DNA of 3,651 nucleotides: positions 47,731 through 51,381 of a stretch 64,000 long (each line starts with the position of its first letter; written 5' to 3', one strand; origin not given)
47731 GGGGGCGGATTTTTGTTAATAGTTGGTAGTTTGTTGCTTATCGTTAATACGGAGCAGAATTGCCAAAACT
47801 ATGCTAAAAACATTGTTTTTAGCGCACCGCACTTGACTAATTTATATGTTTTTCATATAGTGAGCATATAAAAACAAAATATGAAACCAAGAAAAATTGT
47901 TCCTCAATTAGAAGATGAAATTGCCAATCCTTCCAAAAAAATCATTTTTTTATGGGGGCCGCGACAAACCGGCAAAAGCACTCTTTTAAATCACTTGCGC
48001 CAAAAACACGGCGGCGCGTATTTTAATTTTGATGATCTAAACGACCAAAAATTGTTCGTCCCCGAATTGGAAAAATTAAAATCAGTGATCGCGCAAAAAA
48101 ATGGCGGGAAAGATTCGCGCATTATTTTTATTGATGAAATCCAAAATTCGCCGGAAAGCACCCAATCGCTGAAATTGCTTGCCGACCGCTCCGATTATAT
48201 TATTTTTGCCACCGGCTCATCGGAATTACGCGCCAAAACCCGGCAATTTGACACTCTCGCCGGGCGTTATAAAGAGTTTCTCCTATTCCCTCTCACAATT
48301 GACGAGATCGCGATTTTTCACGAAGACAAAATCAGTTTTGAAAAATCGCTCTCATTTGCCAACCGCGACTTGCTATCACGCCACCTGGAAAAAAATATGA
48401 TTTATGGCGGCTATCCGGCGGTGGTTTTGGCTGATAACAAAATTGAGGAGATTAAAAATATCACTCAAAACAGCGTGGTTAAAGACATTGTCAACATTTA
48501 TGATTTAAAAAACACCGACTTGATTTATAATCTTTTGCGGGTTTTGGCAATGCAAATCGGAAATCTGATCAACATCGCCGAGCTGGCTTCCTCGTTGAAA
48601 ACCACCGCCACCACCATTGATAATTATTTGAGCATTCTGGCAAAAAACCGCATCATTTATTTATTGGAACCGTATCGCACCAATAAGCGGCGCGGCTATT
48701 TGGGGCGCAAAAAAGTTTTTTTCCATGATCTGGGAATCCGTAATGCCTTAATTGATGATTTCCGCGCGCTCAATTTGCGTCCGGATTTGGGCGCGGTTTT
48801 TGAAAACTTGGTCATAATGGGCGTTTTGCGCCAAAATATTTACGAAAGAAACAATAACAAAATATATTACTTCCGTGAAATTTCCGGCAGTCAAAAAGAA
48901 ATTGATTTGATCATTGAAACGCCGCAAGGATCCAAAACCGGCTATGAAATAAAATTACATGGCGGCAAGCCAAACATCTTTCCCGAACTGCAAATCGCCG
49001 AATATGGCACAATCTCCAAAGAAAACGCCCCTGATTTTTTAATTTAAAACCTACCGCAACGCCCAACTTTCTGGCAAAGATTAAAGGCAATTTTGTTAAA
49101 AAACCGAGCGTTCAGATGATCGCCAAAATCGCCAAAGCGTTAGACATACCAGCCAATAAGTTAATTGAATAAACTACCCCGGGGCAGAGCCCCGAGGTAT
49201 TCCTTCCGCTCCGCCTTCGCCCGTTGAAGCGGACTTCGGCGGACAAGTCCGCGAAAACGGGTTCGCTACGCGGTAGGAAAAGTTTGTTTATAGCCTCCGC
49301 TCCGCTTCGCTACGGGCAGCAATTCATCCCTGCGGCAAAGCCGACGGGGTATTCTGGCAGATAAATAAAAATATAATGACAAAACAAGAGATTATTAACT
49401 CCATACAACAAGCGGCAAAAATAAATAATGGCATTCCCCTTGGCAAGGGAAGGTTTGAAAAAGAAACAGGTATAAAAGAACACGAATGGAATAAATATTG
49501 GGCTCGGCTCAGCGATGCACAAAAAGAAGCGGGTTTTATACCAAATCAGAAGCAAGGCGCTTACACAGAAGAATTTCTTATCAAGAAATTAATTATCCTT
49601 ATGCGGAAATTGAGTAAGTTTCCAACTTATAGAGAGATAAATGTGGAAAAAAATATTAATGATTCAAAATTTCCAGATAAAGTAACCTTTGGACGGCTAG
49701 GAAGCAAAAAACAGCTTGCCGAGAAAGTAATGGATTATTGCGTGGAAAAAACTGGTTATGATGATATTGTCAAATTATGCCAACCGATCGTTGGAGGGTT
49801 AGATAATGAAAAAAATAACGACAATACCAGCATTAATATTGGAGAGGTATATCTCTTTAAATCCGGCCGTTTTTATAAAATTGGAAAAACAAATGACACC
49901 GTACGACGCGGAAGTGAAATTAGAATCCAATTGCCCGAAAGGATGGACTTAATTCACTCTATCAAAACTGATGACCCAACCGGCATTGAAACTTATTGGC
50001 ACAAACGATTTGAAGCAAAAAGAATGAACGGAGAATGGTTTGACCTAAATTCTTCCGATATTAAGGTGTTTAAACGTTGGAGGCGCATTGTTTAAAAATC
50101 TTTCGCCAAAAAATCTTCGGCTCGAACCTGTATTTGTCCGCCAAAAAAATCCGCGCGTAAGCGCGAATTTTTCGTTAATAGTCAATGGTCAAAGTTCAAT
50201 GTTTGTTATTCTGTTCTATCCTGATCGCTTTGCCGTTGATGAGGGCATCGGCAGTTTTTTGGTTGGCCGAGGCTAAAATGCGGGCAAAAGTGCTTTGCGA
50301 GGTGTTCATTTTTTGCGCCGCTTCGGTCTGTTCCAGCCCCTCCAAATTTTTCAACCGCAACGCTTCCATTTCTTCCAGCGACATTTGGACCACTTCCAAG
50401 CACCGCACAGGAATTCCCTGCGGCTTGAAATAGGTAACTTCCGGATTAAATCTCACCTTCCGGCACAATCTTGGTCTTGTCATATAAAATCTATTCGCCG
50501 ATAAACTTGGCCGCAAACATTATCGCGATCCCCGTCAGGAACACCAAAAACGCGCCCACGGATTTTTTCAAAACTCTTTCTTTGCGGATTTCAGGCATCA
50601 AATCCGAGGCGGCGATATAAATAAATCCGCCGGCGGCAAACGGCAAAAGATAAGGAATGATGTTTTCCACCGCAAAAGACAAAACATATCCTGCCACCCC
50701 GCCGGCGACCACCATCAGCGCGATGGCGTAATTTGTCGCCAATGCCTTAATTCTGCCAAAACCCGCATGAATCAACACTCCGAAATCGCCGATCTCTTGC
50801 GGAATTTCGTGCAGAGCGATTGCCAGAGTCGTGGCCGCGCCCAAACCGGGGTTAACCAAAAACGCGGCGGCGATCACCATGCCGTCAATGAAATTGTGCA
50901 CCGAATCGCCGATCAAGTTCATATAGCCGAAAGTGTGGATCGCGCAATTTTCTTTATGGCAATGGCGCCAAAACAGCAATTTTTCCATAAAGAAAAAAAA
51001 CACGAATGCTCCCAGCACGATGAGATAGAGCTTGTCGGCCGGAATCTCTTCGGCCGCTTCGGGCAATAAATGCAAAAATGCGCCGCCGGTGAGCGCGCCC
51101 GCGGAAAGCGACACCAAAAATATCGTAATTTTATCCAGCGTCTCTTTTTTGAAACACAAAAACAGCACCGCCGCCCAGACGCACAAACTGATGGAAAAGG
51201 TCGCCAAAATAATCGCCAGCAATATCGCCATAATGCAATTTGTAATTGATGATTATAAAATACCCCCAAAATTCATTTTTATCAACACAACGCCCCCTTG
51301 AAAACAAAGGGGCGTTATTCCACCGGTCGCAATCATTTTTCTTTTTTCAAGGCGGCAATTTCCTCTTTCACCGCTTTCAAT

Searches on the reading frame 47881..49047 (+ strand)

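Call 53: search_protein_families(library=pfam, proteins=[window:47881-49047:+], max_evalue=0.00001)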
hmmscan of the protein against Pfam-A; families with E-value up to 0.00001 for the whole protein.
window:47881-49047:+ (388 aa): 2 families
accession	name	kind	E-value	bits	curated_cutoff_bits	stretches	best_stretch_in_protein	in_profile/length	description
PF13635.12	DUF4143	-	4.3e-31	108.3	28.1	1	201-359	2-159/160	Domain of unknown function (DUF4143)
PF13173.12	AAA_14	-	3.5e-26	92.2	27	1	19-143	2-128/129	AAA domain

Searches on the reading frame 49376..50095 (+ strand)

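Call 54: search_protein_families(library=pfam, proteins=[window:49376-50095:+], max_evalue=0.00001)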
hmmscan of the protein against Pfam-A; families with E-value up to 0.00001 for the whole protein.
window:49376-50095:+ (239 aa): 2 families
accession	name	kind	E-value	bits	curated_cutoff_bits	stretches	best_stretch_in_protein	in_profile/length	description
PF13455.12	MUG113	-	6.2e-16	59.2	22.3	1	167-233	1-71/73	Meiotically up-regulated gene 113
PF10544.15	T5orf172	-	1.9e-06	28.8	20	1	159-235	4-99/101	T5orf172 domain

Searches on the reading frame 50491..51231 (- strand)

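Call 54: search_protein_families(library=pfam, proteins=[window:50491-51231:-], max_evalue=0.00001)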
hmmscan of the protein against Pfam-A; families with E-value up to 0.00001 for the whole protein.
window:50491-51231:- (246 aa): 1 family
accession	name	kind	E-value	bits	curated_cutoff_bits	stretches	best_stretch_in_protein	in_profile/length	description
PF02535.28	Zip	-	5.5e-41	141.3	35.1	2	94-240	170-321/323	ZIP Zinc transporter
